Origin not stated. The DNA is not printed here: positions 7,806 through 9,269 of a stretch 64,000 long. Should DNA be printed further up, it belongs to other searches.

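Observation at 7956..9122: HDOD domain fused to a sigma-70 region-4-like HTH, translationally coupled to fliA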

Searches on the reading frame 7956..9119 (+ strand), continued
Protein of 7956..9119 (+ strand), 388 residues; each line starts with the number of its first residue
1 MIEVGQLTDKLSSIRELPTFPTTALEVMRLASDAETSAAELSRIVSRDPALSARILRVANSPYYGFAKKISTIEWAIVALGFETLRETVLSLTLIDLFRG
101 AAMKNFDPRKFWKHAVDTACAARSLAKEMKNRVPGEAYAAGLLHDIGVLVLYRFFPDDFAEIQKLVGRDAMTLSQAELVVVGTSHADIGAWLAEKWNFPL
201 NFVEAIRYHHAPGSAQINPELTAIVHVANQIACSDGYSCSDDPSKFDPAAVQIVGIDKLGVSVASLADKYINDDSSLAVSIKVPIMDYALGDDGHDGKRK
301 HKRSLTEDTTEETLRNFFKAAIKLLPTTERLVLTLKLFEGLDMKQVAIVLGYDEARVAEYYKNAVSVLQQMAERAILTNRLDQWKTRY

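Call 30: search_solved_structures(query=window:7956-9119:+, max_evalue=0.01, show_alignments=2)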
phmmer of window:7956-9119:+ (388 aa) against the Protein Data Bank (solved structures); distinct sequences matched with E-value up to 0.01: 14.
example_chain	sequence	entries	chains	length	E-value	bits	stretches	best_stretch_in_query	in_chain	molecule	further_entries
3hc1_A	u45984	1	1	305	7.4e-34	120.7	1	10-215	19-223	uncharacterized HDOD domain protein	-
3m1t_A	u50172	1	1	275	1.2e-33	120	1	11-268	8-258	Putative phosphohydrolase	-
3p3q_A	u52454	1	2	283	4.8e-28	101.6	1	16-208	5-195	MmoQ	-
3ljx_A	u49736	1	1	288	8.4e-28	100.8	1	16-208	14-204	MmoQ Response regulator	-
9qzk_A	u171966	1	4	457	1.1e-25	93.8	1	8-251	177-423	HDOD domain-containing protein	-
3mem_A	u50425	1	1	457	3.4e-18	69.2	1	8-230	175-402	Putative signal transduction protein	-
1vqr_A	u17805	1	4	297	2.3e-17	66.4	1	11-223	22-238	hypothetical protein Cj0248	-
3i7a_A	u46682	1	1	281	1.5e-12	50.6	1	13-163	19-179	Putative metal-dependent phosphohydrolase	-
6pfj_A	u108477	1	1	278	4.7e-05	25.9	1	310-372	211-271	RNA polymerase sigma factor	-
6pfv_A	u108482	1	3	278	5.3e-05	25.8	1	310-372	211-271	RNA polymerase sigma factor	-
6pmi_F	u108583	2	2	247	0.00011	24.7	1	305-369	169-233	RNA polymerase sigma factor FliA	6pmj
7lq4_A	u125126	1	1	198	0.00062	22.3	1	311-369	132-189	WhiG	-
9wsf_A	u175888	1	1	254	0.0023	20.4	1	311-368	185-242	RNA polymerase sigma factor FliA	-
9wsm_F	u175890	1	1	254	0.0024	20.4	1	311-368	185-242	RNA polymerase sigma factor FliA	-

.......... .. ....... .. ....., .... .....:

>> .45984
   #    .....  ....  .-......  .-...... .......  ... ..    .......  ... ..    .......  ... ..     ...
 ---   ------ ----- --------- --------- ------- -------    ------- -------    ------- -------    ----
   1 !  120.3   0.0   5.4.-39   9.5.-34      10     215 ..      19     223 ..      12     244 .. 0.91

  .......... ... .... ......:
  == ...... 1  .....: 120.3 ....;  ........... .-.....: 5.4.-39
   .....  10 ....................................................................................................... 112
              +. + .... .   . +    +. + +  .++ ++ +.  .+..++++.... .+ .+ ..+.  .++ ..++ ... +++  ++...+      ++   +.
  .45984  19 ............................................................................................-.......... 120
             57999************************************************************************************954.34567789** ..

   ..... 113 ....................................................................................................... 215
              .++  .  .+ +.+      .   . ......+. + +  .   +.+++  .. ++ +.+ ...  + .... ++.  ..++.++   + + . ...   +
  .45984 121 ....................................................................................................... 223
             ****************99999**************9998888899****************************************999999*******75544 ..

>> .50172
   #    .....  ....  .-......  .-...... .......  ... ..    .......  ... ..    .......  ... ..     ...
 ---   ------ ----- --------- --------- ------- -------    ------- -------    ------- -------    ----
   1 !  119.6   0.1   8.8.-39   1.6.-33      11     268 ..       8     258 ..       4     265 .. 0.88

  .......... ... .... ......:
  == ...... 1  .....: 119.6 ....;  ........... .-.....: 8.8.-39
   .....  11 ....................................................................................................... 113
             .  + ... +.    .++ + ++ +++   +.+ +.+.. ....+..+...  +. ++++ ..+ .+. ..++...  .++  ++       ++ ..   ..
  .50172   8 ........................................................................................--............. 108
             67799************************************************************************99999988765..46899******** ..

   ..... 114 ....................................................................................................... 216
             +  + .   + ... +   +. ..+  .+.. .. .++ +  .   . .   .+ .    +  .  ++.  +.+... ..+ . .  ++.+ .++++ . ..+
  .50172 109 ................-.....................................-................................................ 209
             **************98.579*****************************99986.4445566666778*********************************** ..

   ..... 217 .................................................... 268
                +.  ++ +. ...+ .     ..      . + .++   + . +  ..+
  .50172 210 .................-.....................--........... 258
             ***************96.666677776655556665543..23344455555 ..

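Call 32: search_protein_representatives(alignment_id=A1)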
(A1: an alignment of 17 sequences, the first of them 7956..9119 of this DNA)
Query: 17 sequences, 388 profile positions. Proteins with E-value up to 0.001 (for the whole library): 53825; up to 1e-10: 37547; up to 1e-30: 10945. The best 150 are listed.
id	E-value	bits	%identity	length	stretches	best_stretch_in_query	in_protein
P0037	6.3e-188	640.9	-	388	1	1-388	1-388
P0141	4.8e-97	341.7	-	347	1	18-372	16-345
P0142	2.7e-91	322.7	-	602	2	4-245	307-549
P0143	1.6e-86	307.1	-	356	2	16-270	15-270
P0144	2.1e-84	300.1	-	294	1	5-257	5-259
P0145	1.2e-77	277.8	-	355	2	16-258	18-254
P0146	6.6e-77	275.4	-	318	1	8-239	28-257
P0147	3.0e-76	273.2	-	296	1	13-266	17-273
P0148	6.8e-76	272.0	-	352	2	19-242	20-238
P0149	1.7e-73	264.2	-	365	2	18-234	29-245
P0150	1.9e-73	264.0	-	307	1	13-243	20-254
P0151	1.1e-72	261.5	-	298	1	7-238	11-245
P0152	2.6e-72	260.2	-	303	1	6-238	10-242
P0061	1.9e-70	254.1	-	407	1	7-218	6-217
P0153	5.7e-70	252.5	-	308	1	13-256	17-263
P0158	1.0e-68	248.4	-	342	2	18-276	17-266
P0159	1.0e-68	248.4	-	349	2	22-266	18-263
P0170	4.4e-67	243.0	-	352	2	11-262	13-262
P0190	4.5e-64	233.1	-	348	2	19-269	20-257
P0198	6.3e-63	229.4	-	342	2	18-259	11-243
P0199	6.5e-63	229.3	-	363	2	6-268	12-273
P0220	9.1e-62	225.5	-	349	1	19-372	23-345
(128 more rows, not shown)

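Call 33: predict_structure(alignment_id=A1)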
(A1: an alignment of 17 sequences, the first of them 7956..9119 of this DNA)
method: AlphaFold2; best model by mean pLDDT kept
length: 388 residues; sequences in the alignment: 17
mean_pLDDT: 75.2   pTM: 0.66
mean pLDDT of the five models: 75.2, 72.1, 71.1, 65.7, 64.4
residues with pLDDT >= 90: 61; 70-90: 219; 50-70: 64; < 50: 44
segments of 3 or more residues with pLDDT < 50: 1-5, 275-308, 385-388
pLDDT, mean of each block of 10 residues (from residue 1): 53 69 83 76 88 84 65 82 80 69 70 87 85 80 89 86 88 89 90 89 94 93 94 79 82 79 75 50 37 26 37 67 79 69 71 86 88 73 49
secondary structure, 60 per line:
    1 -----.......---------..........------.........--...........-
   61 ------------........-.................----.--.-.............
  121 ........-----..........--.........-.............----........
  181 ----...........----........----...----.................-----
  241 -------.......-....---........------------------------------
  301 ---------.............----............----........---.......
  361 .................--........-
elements in order: H6-12 H22-31 H38-46 H49-59 H73-80 H82-98 H108-128 H134-143 H146-154 H156-168 H173-180 H185-195 H200-207 H219-235 H248-254 H256-259 H263-270 H310-322 H327-338 H343-350 H354-377 H380-387

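Call 36: find_encoding_contigs(protein=P0141, flank=5000, max_places=2)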
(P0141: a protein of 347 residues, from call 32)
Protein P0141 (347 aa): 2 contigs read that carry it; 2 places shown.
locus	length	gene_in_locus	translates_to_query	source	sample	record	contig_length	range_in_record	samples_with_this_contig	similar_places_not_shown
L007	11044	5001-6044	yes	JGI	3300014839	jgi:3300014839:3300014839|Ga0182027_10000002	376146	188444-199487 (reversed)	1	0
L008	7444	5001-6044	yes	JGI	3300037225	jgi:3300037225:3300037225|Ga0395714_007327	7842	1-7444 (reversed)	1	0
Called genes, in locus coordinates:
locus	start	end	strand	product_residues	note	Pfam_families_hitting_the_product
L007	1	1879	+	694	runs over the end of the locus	PF00771:FHIPEP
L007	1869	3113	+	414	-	PF13173:AAA_14 (faint), PF00448:SRP54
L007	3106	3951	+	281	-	PF00142:Fer4_NifH, PF01656:CbiA, PF02374:ArsA_ATPase (weak), PF06564:CBP_BcsQ, PF09140:MipZ, PF10609:ParA, PF13614:AAA_31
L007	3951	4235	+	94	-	-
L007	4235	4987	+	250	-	PF04542:Sigma70_r2, PF13384:HTH_23 (faint), PF04545:Sigma70_r4, PF08281:Sigma70_r4_2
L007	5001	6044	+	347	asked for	PF08668:HDOD, PF01966:HD, PF08281:Sigma70_r4_2, PF04545:Sigma70_r4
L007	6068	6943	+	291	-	PF08668:HDOD, PF01966:HD (weak)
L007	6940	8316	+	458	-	PF01590:GAF, PF13185:GAF_2, PF13492:GAF_3, PF00512:HisKA, PF02518:HATPase_c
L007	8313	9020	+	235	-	-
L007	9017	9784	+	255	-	PF00460:Flg_bb_rod, PF22692:LlgE_F_G_D1, PF06429:Flg_bbr_C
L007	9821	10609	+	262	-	PF00460:Flg_bb_rod, PF22692:LlgE_F_G_D1, PF06429:Flg_bbr_C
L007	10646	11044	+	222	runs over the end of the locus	PF13144:ChapFlgA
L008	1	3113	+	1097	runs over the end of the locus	PF00771:FHIPEP, PF00448:SRP54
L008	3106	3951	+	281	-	PF00142:Fer4_NifH, PF01656:CbiA, PF02374:ArsA_ATPase (weak), PF06564:CBP_BcsQ, PF09140:MipZ, PF10609:ParA, PF13614:AAA_31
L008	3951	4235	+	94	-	-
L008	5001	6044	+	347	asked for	PF08668:HDOD, PF01966:HD, PF08281:Sigma70_r4_2, PF04545:Sigma70_r4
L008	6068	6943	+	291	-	PF08668:HDOD, PF01966:HD (weak)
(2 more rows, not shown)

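Call 37: find_encoding_contigs(protein=P0149, flank=5000, max_places=2)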
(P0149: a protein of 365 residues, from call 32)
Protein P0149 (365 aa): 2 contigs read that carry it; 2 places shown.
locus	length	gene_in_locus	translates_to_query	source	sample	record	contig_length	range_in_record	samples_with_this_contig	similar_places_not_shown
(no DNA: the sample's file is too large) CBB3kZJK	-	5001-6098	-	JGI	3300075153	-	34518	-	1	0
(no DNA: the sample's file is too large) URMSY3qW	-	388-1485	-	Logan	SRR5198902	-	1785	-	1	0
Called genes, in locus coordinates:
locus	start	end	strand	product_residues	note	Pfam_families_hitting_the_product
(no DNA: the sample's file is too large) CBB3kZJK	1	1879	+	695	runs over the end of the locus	PF00771:FHIPEP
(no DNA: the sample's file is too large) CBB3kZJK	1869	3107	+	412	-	PF00448:SRP54, PF13173:AAA_14 (weak)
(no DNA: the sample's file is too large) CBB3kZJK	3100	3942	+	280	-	PF10609:ParA, PF00142:Fer4_NifH (faint), PF01656:CbiA, PF13614:AAA_31 (weak)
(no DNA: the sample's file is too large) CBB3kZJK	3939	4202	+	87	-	-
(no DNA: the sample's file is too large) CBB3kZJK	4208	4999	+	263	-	PF04542:Sigma70_r2, PF08281:Sigma70_r4_2, PF04545:Sigma70_r4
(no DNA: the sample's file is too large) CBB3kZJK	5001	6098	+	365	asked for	PF08668:HDOD, PF01966:HD, PF08281:Sigma70_r4_2, PF04545:Sigma70_r4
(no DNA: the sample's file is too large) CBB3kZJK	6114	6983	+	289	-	PF08668:HDOD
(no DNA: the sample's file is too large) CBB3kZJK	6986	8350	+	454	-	PF01590:GAF, PF13185:GAF_2, PF13492:GAF_3, PF00512:HisKA, PF02518:HATPase_c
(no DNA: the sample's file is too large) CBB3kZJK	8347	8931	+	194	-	-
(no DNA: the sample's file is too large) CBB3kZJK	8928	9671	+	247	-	PF00460:Flg_bb_rod, PF22692:LlgE_F_G_D1, PF06429:Flg_bbr_C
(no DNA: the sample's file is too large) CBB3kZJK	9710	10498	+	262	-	PF00460:Flg_bb_rod, PF22692:LlgE_F_G_D1, PF06429:Flg_bbr_C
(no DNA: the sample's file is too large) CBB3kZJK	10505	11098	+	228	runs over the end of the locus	PF13144:ChapFlgA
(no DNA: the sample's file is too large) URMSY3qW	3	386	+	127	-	?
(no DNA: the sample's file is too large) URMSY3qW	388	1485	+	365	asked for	PF08668:HDOD, PF01966:HD, PF08281:Sigma70_r4_2, PF04545:Sigma70_r4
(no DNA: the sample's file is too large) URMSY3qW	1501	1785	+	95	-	?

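Call 38: find_encoding_contigs(protein=P0190, flank=5000, max_places=2)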
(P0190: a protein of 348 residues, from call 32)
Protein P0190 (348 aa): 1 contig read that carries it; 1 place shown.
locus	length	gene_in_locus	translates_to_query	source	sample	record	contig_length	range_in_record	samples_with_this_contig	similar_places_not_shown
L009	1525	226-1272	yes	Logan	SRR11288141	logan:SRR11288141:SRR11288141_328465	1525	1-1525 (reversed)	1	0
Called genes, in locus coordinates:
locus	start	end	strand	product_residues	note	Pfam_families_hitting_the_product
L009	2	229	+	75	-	?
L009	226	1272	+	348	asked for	PF08668:HDOD, PF01966:HD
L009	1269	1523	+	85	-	?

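Call 39: find_encoding_contigs(protein=P0199, flank=5000, max_places=2)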
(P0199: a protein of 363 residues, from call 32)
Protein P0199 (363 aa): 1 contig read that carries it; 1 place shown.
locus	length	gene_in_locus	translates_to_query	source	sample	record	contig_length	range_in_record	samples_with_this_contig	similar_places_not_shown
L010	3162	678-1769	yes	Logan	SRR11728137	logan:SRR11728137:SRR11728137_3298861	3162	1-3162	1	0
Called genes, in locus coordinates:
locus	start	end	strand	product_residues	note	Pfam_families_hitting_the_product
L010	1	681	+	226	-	?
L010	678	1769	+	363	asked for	PF08668:HDOD, PF01966:HD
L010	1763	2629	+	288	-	PF08668:HDOD, PF01966:HD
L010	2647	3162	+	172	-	?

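Call 41: find_related_loci(query=A4, collection=genome_contigs, flank=6000)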
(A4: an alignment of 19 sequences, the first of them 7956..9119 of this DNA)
Query A4 (388 aa) in genome_contigs; peptide patterns used: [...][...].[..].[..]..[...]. (x = any residue, [..] = any of these).
600 stretches matched a pattern (row limit reached: there are more); 214 encode a relative of the query (tblastn E <= 1e-3); the best 80 are kept; 80 distinct loci.
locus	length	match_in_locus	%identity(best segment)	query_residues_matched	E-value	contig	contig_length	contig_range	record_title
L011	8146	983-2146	69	1-388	0e+0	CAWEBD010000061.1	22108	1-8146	MAG: uncultured Bacteroidetes bacterium isolate MFD01299.bin.2.3 genome assembly, contig: contig_139591, whole genome sh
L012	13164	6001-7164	66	1-388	5e-174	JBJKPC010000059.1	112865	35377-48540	MAG: Candidatus Kryptoniota bacterium isolate Bin_110 S1Ck127_482340_flag_0_multi_22.0000_len_112865, whole genome shotg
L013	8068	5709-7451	41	1-368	1e-67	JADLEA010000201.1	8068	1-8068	MAG: Bacteroidetes bacterium isolate SJ300 c_000000517496, whole genome shotgun sequence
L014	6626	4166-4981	36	7-285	2e-62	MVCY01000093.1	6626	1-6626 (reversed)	MAG: Candidatus Latescibacteria bacterium 4484_181 ex4484_181_scaffold_73262, whole genome shotgun sequence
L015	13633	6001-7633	40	10-260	2e-61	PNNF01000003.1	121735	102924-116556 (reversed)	MAG: Chlorobiaceae bacterium isolate BC.017 BC_1000096_121735, whole genome shotgun sequence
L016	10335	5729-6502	39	1-261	4e-61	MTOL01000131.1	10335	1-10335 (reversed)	MAG: Deferribacteres bacterium JdFR-76 JGI24019J35510_1001287, whole genome shotgun sequence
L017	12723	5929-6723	42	1-258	1e-60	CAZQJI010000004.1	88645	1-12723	MAG TPA_asm: uncultured Bacteroidota bacterium isolate binchicken_co71_50 genome assembly, contig: NODE_93_length_88645_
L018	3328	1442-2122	45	10-236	9e-61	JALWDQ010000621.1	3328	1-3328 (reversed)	MAG: Calditrichia bacterium isolate T11_maxbin2_scaf2bin.301 T11_NODE_32836_length_3328_cov_2.174321, whole genome shotg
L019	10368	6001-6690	40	6-234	2e-56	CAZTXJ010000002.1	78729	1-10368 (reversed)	MAG TPA_asm: uncultured Calditrichaceae bacterium isolate binchicken_co163_344 genome assembly, contig: NODE_295_length_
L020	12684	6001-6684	42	13-240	4e-55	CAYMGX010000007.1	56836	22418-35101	MAG TPA_asm: uncultured Fibrobacter sp. isolate SRP294416_co1_262 genome assembly, contig: NODE_732_length_56836_cov_13.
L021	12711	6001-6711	41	17-254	6e-53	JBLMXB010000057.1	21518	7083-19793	MAG: Hyphomicrobiales bacterium isolate MAG267 PRJNA957066_bin47_renamed_56, whole genome shotgun sequence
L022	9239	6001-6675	40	6-229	6e-52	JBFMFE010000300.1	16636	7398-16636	MAG: bacterium isolate MAG263 MAG263_300, whole genome shotgun sequence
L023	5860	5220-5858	40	14-225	1e-51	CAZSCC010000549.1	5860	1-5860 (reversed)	MAG TPA_asm: uncultured Planctomycetales bacterium isolate binchicken_co165_127 genome assembly, contig: k141_79799, who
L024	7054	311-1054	38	10-254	2e-51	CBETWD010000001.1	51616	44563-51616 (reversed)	MAG TPA_asm: uncultured bacterium isolate SRR15668623_binner23_Refined_26 genome assembly, contig: ERZ26872896.147, whol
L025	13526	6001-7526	35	11-258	2e-47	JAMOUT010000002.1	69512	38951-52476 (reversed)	MAG: Candidatus Aminicenantes bacterium isolate PIR-30_metabat1_scaf2bin.027 PIR-30_scaffold_105_c1, whole genome shotgu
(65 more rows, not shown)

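Call 58: fold_search(model_id=the predicted structure, library=pdb)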
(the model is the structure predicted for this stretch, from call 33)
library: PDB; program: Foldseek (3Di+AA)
matches with E <= 10: 308; with E <= 0.001: 11
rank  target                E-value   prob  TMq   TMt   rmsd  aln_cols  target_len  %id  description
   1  3hc1                  1.0e-10  1.00  0.55  0.71   6.2       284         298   25  Crystal structure of HDOD domain protein with unknown function (NP_953345.1) from GEOBACTER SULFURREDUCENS at 1.90 A res (released 2009-06-02)
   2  9qzk_A                1.1e-09  1.00  0.54  0.47   4.1       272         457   28  SadB of Pseudomonas aeruginosa (released 2025-05-28)
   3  3m1t                  9.3e-09  1.00  0.53  0.73   5.2       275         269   29  Crystal structure of Putative phosphohydrolase (YP_929327.1) from Shewanella amazonensis SB2B at 1.62 A resolution (released 2010-03-31)
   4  3mem                  4.3e-08  1.00  0.56  0.49   4.2       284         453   26  Crystal structure of a Putative signal transduction protein (Maqu_0641) from MARINOBACTER AQUAEOLEI VT8 at 2.25 A resolu (released 2010-05-19)
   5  3p3q_B                4.0e-07  1.00  0.33  0.46  12.2       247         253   26  Crystal Structure of MmoQ Response regulator from Methylococcus capsulatus str. Bath at the resolution 2.4A, Northeast (released 2010-11-10)
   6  3p3q_A                5.6e-07  1.00  0.31  0.47  12.7       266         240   24  Crystal Structure of MmoQ Response regulator from Methylococcus capsulatus str. Bath at the resolution 2.4A, Northeast (released 2010-11-10)
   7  3i7a                  1.8e-06  1.00  0.42  0.55   8.0       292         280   19  Crystal structure of Putative metal-dependent phosphohydrolase (YP_926882.1) from Shewanella amazonensis SB2B at 2.06 A  (released 2009-07-21)
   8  1vqr_B                1.0e-05  1.00  0.34  0.46  12.0       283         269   21  Crystal structure of a virulence factor (cj0248) from campylobacter jejuni subsp. jejuni at 2.25 A resolution (released 2004-12-28)
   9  1vqr_A                2.3e-05  1.00  0.34  0.43  12.9       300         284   19  Crystal structure of a virulence factor (cj0248) from campylobacter jejuni subsp. jejuni at 2.25 A resolution (released 2004-12-28)
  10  1vqr_D                2.7e-05  1.00  0.33  0.44  11.8       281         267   19  Crystal structure of a virulence factor (cj0248) from campylobacter jejuni subsp. jejuni at 2.25 A resolution (released 2004-12-28)
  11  1vqr_C                3.5e-05  1.00  0.32  0.42  12.8       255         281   21  Crystal structure of a virulence factor (cj0248) from campylobacter jejuni subsp. jejuni at 2.25 A resolution (released 2004-12-28)
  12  9ukn_F                5.2e-03  0.94  0.18  0.20  25.9       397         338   13  CryoEM structure of the T.thermophilus transcription initiation complex (released 2025-10-22)
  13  6kqg_F                5.8e-03  0.91  0.18  0.20  25.7       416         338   13  Thermus thermophilus initial transcription complex comprising sigma A and 5'-OH RNA of 6 nt (released 2020-03-11)
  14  4oio_F                6.1e-03  0.90  0.17  0.19  25.2       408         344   12  Crystal structure of Thermus thermophilus pre-insertion substrate complex for de novo transcription initiation (released 2014-05-07)
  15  5tjg_F                6.1e-03  0.89  0.17  0.19  24.4       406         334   14  Thermus aquaticus delta1.1-sigmaA holoenzyme/downstream-fork promoter complex with an open clamp (released 2017-06-21)
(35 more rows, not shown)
